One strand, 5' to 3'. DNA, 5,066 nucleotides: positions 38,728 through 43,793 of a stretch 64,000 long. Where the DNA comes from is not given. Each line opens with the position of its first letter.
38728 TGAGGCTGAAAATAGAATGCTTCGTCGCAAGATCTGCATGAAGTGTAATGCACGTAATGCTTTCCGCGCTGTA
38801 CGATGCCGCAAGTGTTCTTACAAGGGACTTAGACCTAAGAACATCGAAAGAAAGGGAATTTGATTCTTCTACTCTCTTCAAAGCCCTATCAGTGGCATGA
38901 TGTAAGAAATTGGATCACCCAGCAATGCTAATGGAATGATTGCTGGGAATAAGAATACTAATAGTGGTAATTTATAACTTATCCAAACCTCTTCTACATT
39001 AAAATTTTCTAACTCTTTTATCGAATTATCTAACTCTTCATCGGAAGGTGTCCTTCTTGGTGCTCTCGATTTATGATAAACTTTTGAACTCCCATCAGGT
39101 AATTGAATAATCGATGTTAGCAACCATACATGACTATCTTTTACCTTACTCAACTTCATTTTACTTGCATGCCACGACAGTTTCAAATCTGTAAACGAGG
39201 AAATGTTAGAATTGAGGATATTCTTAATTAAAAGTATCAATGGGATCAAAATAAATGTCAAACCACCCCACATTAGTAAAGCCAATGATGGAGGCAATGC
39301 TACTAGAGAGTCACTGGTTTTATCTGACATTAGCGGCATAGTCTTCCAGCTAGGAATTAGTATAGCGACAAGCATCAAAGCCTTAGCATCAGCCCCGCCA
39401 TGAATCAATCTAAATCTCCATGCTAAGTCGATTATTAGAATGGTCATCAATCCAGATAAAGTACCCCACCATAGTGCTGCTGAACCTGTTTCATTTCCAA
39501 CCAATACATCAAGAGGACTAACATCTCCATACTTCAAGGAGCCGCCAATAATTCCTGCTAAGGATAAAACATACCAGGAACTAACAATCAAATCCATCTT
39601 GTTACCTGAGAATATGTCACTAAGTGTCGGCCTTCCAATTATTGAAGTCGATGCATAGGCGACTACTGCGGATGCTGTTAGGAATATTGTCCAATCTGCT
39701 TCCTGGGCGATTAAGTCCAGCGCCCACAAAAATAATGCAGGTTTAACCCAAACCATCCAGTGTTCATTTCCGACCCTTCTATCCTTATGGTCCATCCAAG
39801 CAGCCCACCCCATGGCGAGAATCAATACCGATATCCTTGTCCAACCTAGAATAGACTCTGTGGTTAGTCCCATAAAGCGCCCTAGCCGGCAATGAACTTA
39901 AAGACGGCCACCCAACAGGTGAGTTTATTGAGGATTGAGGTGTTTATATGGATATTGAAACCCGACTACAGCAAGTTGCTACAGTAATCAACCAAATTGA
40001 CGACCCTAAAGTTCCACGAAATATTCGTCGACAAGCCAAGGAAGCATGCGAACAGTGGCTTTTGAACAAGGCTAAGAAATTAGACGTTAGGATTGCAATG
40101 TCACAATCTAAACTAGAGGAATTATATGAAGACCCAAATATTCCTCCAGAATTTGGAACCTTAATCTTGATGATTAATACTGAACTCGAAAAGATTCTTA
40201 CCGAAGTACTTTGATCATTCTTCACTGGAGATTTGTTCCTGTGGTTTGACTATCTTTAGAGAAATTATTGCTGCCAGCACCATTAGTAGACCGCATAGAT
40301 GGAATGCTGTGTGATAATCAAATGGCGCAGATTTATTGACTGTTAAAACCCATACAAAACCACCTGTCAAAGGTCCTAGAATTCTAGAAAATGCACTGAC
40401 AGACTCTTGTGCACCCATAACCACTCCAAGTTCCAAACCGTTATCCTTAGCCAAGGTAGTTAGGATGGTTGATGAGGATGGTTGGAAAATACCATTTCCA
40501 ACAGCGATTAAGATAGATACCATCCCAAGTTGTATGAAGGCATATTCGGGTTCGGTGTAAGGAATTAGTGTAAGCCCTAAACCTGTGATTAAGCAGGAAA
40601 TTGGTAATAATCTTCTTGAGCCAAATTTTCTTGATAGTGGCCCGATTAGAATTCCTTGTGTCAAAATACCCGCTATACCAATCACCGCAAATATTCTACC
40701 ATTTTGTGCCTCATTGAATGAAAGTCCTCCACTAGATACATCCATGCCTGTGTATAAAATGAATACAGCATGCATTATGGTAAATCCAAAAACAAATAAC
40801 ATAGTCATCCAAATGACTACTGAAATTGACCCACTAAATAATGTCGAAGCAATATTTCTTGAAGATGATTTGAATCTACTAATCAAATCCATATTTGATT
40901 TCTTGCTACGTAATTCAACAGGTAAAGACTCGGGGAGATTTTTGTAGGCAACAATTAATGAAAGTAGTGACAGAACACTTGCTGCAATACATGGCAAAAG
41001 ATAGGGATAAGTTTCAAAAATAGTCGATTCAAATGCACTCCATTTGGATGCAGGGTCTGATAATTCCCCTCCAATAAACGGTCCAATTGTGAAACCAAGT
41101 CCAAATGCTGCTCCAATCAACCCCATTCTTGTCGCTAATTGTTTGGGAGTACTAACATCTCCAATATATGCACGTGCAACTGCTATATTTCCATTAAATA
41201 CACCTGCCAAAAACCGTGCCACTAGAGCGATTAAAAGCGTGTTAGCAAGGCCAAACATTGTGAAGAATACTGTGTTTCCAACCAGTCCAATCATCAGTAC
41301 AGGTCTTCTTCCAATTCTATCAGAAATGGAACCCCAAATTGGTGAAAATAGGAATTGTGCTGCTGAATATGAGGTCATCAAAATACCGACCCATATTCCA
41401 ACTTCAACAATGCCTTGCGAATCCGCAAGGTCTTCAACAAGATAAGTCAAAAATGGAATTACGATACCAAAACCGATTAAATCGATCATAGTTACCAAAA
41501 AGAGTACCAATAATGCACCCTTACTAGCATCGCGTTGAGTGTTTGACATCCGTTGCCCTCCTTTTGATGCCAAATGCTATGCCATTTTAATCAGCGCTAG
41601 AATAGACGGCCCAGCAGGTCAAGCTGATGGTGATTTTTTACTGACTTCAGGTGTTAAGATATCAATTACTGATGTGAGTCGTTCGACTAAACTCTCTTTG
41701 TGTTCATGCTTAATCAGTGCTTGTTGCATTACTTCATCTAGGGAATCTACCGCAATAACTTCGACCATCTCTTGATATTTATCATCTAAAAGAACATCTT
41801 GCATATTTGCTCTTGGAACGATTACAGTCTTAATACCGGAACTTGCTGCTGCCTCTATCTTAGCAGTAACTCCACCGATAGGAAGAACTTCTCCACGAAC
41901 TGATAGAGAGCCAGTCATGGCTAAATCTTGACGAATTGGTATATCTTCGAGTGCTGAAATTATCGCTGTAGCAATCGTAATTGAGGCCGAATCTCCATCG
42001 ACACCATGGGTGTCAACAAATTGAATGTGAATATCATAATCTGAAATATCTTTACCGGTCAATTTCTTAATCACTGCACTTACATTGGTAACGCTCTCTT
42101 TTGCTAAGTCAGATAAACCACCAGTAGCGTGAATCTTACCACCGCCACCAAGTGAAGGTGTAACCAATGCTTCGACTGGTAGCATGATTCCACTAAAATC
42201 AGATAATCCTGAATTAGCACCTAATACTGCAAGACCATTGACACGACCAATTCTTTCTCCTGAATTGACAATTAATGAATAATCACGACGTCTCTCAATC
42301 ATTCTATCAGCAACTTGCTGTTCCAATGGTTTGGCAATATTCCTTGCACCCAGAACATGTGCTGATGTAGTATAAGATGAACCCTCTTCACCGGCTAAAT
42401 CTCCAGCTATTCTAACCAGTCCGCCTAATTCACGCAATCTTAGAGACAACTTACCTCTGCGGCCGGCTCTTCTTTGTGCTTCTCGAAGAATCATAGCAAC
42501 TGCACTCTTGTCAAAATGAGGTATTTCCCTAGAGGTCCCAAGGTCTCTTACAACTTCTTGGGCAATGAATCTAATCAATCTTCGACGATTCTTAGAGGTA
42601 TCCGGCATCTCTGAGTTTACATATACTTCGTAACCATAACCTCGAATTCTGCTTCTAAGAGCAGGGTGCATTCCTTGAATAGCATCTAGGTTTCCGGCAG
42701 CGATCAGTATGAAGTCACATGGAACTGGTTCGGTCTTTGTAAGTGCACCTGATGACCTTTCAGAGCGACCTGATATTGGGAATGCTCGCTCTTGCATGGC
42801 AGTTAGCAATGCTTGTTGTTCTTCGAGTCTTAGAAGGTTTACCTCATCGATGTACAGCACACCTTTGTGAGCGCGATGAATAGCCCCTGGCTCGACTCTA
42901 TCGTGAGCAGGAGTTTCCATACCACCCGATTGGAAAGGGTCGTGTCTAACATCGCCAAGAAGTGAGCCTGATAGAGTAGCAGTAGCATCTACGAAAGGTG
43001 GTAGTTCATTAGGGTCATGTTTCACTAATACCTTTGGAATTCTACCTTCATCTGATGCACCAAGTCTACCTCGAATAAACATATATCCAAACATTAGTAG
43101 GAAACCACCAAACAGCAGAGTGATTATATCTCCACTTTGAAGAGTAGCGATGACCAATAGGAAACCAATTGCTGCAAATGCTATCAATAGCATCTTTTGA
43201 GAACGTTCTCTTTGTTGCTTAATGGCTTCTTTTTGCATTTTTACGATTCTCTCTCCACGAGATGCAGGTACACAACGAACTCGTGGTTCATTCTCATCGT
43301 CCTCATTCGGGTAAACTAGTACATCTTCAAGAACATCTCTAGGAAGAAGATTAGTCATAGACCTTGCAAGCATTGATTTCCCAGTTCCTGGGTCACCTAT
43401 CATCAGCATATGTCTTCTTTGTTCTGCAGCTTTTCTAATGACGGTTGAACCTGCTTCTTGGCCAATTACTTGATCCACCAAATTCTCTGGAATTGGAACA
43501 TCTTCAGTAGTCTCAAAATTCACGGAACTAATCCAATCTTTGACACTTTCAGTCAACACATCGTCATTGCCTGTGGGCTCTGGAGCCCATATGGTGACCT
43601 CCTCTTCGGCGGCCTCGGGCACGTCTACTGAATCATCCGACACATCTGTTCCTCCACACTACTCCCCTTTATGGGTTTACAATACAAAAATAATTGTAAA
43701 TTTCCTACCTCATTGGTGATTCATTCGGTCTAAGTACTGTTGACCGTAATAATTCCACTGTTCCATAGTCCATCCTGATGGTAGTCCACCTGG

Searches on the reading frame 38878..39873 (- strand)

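Call 38: search_protein_families(library=pfam, proteins=[window:38878-39873:-], max_evalue=0.00001)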
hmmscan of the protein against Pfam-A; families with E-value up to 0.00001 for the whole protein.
window:38878-39873:- (331 aa): 1 family
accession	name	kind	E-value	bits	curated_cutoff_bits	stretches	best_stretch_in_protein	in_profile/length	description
PF06847.16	Arc_PepC_II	-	8.3e-07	29.9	29.9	1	231-320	4-92/93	Archaeal Peptidase A24 C-terminus Type II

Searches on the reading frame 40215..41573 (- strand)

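Call 38: search_protein_families(library=pfam, proteins=[window:40215-41573:-], max_evalue=0.00001)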
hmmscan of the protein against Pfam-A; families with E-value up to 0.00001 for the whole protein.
window:40215-41573:- (452 aa): 2 families
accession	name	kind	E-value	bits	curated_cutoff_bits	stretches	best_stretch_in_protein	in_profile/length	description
PF07690.21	MFS_1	-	1.6e-52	179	33.4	2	24-401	1-347/347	Major Facilitator Superfamily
PF00083.30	Sugar_tr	-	2e-07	30.7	22.3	0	60-169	46-155/452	Sugar (and other) transporter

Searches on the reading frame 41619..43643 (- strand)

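Call 38: search_protein_families(library=pfam, proteins=[window:41619-43643:-], max_evalue=0.00001)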
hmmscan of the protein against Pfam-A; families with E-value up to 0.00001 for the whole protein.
window:41619-43643:- (674 aa): 9 families
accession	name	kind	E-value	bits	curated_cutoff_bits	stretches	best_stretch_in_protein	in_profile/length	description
PF05362.19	Lon_C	-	5.1e-34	118.1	21.1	1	463-644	25-204/205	Lon protease (S16) C-terminal proteolytic domain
PF01078.27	Mg_chelatase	-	6.1e-16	58.9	20.3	1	57-105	3-51/207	Magnesium chelatase, subunit ChlI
PF00158.32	Sigma54_activat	-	6.8e-12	45.8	20.2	1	246-295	81-129/168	Sigma-54 interaction domain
PF07728.20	AAA_5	-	5.9e-11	43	22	0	254-332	59-138/139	AAA domain (dynein-related subfamily)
PF20436.4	LonB_AAA-LID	-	1.5e-09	38.2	22.4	1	376-433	1-58/65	Archaeal LonB, AAA+ ATPase LID domain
PF13541.12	ChlI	-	2.3e-09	37.6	27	1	503-613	11-121/121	Subunit ChlI of Mg-chelatase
PF00493.29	MCM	-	8.7e-09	35.2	23.3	0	70-104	51-85/224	MCM P-loop domain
PF00004.35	AAA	-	2.2e-06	28.6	21.2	0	79-103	1-25/131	ATPase family associated with various cellular activities (AAA)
PF13401.12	AAA_22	-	2.7e-06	28.2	27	0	75-115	4-33/130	AAA domain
